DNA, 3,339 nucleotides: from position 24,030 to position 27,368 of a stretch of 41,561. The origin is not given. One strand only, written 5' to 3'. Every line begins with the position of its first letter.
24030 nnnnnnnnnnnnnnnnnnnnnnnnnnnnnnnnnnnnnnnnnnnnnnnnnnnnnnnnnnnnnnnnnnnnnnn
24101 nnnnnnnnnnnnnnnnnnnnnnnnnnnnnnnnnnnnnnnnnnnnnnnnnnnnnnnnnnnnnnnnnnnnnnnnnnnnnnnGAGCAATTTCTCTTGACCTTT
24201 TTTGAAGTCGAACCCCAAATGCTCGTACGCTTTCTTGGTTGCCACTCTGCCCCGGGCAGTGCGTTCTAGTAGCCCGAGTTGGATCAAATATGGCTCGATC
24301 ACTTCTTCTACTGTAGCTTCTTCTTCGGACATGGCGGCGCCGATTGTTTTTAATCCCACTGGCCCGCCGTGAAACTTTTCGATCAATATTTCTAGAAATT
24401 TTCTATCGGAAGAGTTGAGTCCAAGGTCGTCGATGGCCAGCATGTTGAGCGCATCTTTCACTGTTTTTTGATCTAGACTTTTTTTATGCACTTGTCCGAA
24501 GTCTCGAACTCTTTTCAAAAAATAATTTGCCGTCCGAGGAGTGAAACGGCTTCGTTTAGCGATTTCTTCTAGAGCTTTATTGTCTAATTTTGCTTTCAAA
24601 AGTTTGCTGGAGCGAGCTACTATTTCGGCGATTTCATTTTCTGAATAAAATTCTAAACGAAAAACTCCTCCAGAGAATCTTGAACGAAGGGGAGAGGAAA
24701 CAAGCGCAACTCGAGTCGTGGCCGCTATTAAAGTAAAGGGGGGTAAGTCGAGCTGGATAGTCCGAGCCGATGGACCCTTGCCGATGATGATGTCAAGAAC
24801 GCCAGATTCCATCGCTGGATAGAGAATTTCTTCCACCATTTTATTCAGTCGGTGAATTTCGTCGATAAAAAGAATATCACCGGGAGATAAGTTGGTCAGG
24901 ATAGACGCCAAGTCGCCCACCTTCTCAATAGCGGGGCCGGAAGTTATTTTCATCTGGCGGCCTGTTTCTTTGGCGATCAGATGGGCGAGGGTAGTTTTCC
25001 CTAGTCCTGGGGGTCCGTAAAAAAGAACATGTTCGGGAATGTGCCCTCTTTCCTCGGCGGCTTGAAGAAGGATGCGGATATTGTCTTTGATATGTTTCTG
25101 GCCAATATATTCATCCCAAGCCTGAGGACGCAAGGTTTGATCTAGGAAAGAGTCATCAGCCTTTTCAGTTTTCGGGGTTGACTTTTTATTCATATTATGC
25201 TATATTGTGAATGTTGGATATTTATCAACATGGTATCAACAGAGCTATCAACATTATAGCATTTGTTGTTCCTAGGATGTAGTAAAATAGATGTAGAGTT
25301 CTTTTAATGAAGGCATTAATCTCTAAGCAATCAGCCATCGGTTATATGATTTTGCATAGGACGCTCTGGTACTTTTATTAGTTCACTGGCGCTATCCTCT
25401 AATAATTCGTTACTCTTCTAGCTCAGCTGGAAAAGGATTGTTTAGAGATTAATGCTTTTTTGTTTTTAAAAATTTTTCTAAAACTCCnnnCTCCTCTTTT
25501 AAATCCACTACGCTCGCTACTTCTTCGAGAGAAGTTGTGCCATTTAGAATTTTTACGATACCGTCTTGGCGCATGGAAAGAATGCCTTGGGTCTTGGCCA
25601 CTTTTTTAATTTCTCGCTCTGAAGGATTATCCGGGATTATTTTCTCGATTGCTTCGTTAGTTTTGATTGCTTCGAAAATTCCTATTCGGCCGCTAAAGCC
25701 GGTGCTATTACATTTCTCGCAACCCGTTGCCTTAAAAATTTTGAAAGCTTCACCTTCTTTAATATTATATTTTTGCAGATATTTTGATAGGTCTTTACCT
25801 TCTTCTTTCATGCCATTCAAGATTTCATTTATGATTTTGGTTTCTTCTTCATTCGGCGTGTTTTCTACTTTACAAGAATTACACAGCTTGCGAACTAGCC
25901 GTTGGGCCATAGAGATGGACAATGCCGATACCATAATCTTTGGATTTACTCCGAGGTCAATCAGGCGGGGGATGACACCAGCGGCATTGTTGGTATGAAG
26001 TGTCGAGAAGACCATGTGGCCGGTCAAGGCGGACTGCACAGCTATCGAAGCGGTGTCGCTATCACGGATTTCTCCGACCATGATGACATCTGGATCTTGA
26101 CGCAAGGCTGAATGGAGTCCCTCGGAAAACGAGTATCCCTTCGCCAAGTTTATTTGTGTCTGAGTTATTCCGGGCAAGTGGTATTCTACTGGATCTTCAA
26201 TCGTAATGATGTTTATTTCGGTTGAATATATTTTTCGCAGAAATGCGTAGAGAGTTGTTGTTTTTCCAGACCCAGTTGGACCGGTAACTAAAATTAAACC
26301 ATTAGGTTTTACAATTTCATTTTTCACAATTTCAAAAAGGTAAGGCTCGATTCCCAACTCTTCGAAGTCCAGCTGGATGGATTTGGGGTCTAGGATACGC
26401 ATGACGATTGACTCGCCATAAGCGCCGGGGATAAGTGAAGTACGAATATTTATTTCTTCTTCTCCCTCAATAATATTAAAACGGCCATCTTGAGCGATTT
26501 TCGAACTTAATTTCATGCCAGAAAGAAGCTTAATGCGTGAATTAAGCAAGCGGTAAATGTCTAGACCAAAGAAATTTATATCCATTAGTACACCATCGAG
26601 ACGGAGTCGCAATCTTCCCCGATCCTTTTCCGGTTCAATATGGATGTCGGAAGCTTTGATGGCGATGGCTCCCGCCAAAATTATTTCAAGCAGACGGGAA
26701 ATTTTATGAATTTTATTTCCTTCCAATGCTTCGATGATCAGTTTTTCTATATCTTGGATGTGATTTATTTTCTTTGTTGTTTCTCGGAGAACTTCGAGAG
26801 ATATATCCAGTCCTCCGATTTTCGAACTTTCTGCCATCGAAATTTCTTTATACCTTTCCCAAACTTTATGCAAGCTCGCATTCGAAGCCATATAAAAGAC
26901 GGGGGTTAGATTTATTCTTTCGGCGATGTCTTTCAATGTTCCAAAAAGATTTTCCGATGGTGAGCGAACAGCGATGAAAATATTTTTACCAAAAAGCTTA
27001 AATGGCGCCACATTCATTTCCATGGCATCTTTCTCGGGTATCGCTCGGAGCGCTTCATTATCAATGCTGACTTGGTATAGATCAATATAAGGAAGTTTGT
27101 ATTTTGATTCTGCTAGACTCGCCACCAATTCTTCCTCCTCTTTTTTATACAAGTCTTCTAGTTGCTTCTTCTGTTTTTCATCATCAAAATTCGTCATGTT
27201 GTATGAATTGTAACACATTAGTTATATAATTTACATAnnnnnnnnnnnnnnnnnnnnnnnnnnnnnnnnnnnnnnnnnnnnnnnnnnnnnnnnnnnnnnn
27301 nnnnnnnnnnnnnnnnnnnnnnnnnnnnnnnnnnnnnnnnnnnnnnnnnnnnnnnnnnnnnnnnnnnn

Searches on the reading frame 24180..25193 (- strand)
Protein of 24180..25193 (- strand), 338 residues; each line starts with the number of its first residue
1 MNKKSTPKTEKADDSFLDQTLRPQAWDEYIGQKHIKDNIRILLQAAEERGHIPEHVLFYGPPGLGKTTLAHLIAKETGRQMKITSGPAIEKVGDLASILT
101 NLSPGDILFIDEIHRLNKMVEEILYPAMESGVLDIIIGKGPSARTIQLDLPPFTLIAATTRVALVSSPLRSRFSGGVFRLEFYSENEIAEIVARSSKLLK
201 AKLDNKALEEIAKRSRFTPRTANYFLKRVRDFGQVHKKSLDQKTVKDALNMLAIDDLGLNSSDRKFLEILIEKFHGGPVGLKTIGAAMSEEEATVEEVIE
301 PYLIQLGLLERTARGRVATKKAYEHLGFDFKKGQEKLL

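Call 18: find_related_loci(query=window:24180-25193:-, collection=genome_contigs, flank=4000)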
Query window:24180-25193:- (338 aa) in genome_contigs; peptide patterns used: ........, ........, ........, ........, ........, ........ (x = any residue, [..] = any of these).
498 stretches matched a pattern; 389 encode a relative of the query (tblastn E <= 1e-3); the best 80 are kept; 80 distinct loci.
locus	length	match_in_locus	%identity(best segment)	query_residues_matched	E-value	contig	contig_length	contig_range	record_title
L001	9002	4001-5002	90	1-334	0e+0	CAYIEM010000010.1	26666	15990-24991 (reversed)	MAG TPA_asm: uncultured Candidatus Saccharibacteria bacterium isolate ERP119705_co1_285 genome assembly, contig: NODE_18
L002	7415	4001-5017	88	2-338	0e+0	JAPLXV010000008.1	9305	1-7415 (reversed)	MAG: Candidatus Nomurabacteria bacterium isolate LacPavin_0419_WC90_MAG_34_11 LacPavin_0419_WC90_scaffold_895981, whole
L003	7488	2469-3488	88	1-338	0e+0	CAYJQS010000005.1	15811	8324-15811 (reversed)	MAG TPA_asm: uncultured Candidatus Saccharibacteria bacterium isolate ERP125453_co1_243 genome assembly, contig: NODE_38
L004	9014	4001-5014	87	1-338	0e+0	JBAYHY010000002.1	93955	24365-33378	MAG: Candidatus Paceibacterota bacterium isolate SO_2016_GW1_160 scaffold00536_OW334_2016, whole genome shotgun sequence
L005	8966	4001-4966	91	8-329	0e+0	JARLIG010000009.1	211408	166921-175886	MAG: Candidatus Paceibacterota bacterium isolate MAG_BO118 MetaBAT2_Bin_118_Oxic_k141_850901, whole genome shotgun seque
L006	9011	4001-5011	87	2-338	0e+0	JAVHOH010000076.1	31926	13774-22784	MAG: Candidatus Paceibacterota bacterium isolate WB02no19_35_22 NODE_480_length_31926_cov_14.352483, whole genome shotgu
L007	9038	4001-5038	87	1-338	0e+0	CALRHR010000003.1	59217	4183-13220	MAG: Candidatus Nomurabacteria bacterium isolate TrH-25oct19-200 genome assembly, contig: TrH-25oct19-C741, whole genome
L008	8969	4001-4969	90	14-338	0e+0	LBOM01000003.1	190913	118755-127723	MAG: Candidatus Nomurabacteria bacterium GW2011_GWE1_32_28 UR25_C0003, whole genome shotgun sequence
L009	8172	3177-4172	88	9-338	0e+0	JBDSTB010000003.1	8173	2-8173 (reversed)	MAG: Candidatus Paceibacterota bacterium isolate cluster1_bin.548 k127_8329925, whole genome shotgun sequence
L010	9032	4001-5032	86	1-338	0e+0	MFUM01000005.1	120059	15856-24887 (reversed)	MAG: Candidatus Nomurabacteria bacterium RIFCSPHIGHO2_12_FULL_42_19 rifcsphigho2_12_scaffold_363, whole genome shotgun s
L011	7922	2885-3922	85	2-338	0e+0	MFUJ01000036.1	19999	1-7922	MAG: Candidatus Nomurabacteria bacterium RIFCSPHIGHO2_12_FULL_37_29 rifcsphigho2_12_scaffold_8666, whole genome shotgun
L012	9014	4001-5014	86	2-338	0e+0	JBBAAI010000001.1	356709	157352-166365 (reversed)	MAG: Candidatus Paceibacterota bacterium isolate SO_2017_GW3_38 scaffold_38_c1_OW296A_2017, whole genome shotgun sequenc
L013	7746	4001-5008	87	5-338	0e+0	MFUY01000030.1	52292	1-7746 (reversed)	MAG: Candidatus Nomurabacteria bacterium RIFCSPLOWO2_01_FULL_41_12 rifcsplowo2_01_scaffold_885, whole genome shotgun seq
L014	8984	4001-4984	89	1-328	0e+0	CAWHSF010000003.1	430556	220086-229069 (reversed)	MAG: Candidatus Nomurabacteria bacterium isolate MFD05512.bin.2.35 genome assembly, contig: contig_5793, whole genome sh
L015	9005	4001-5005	87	5-338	0e+0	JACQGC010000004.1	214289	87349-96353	MAG: Candidatus Nomurabacteria bacterium isolate NC_groundwater_1063_Pr2_B-0.1um_42_14 rattlesnake_spring_18_scaffold_21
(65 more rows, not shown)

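Call 64: search_protein_families(library=pfam, proteins=[window:24180-25193:-, L001:5020-5559:+], max_evalue=0.001)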
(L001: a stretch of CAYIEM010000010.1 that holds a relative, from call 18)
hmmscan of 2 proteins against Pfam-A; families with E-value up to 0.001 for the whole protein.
window:24180-25193:- (338 aa): 14 families
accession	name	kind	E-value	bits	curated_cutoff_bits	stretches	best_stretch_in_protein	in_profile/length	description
PF05496.18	RuvB_N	-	7e-71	237.6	27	1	21-174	1-154/159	Holliday junction DNA helicase RuvB P-loop domain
PF05491.19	RuvB_C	-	6.2e-26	90.6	24.7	1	257-326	2-71/72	RuvB C-terminal winged helix domain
PF17864.7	AAA_lid_4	-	3.6e-22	78.3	27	1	183-255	1-74/74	RuvB AAA lid domain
PF00004.35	AAA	-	3.5e-19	70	21.2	1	56-174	1-124/131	ATPase family associated with various cellular activities (AAA)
PF07728.20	AAA_5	-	9.5e-10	39.1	22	1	99-173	61-139/139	AAA domain (dynein-related subfamily)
PF00931.28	NB-ARC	-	1.7e-05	24.7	23.5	0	50-76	19-41/248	NB-ARC domain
PF06068.19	TIP49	-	3.6e-05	23.6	23.8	0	26-84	23-81/347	TIP49 P-loop domain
PF00910.28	RNA_helicase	-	6.5e-05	23.8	21.5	0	56-118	1-63/105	RNA helicase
PF00493.29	MCM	-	0.0001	22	23.3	0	31-135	28-152/224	MCM P-loop domain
PF13191.12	AAA_16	-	0.00011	23.2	32.6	0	39-80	9-51/167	AAA ATPase domain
PF01078.27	Mg_chelatase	-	0.00032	20.6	20.3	0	51-73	23-42/207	Magnesium chelatase, subunit ChlI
PF13173.12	AAA_14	-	0.00036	21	27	0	56-130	5-88/129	AAA domain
PF00158.32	Sigma54_activat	-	0.00039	20.6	20.2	0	39-81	8-50/168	Sigma-54 interaction domain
PF14532.12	Sigma54_activ_2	-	0.00041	21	25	0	55-124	23-89/138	Sigma-54 interaction domain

L001:5020-5559:+ (180 aa): 2 families
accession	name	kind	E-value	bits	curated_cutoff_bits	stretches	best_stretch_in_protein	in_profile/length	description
PF01709.26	Transcrip_reg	-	1.6e-28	99.9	27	2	81-134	2-55/160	TACO1/YebC second and third domain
PF20772.2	TACO1_YebC_N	-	5.2e-23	81.7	36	1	6-74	1-71/73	TACO1/YebC protein N-terminal domain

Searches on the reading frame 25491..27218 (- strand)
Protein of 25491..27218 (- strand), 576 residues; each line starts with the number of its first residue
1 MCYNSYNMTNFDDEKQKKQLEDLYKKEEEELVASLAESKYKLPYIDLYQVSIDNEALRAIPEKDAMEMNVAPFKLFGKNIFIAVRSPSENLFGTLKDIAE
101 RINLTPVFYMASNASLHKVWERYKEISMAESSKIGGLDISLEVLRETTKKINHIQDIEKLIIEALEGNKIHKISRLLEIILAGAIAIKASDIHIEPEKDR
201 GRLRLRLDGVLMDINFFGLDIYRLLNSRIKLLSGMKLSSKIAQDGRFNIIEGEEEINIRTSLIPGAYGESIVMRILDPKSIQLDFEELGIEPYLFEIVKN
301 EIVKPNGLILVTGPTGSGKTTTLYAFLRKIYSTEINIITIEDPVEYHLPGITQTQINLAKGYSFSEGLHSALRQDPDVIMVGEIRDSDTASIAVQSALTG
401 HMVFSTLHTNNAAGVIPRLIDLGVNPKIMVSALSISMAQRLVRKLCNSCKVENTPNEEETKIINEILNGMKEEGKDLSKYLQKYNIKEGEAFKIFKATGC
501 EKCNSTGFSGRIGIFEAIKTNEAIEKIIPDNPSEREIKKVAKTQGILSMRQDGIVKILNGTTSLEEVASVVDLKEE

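Call 64: search_protein_families(library=pfam, proteins=[window:25491-27218:-], max_evalue=0.001)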
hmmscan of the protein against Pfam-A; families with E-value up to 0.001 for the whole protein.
window:25491-27218:- (576 aa): 6 families
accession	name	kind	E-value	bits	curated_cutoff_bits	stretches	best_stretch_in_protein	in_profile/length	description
PF00437.27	T2SSE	-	6.4e-114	380.9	24.9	1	171-567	6-368/370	Type II/IV secretion system protein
PF05157.20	MshEN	-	7.9e-06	26.2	23.1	1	40-123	1-83/90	MshEN domain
PF20720.3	nSTAND3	-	0.00012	22.2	27.2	1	301-345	12-56/155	Novel STAND NTPase 3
PF13173.12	AAA_14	-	0.00034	21.1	27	0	307-348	3-45/129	AAA domain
PF13476.12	AAA_23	-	0.00035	21.7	27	0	305-326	18-39/201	AAA domain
PF13401.12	AAA_22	-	0.00062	20.5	27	0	306-341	5-40/130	AAA domain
